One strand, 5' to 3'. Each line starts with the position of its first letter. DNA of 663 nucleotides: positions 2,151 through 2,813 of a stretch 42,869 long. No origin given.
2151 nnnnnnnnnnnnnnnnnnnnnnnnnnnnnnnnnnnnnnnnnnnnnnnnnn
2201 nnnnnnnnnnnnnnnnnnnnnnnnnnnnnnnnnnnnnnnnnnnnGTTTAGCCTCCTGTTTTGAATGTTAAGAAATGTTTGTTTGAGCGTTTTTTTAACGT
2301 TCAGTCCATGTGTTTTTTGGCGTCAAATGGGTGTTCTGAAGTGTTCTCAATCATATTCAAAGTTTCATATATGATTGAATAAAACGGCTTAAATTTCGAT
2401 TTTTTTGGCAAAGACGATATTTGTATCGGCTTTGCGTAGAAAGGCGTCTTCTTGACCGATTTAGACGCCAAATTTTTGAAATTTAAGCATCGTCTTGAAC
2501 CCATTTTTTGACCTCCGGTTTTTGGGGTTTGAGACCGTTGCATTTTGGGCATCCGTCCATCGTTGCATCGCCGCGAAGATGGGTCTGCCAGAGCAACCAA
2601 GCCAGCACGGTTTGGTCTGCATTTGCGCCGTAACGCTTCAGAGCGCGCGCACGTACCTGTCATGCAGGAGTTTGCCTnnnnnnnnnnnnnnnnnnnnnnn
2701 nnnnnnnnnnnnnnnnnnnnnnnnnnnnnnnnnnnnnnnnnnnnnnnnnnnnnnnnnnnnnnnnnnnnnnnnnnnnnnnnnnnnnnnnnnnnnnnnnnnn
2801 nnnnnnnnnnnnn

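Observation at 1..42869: Apparent total absence of GATC in a phage that encodes a Dam-class methyltransferase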

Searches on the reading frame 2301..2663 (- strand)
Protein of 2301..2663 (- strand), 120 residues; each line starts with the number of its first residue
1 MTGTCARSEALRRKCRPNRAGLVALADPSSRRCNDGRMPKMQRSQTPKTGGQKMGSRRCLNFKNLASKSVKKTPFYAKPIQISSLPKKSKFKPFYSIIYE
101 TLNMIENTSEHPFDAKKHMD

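Call 42: search_protein_families(library=pfam, proteins=[window:2301-2663:-], max_evalue=0.01)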
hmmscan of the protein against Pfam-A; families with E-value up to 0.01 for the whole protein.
window:2301-2663:- (120 aa): 0 families
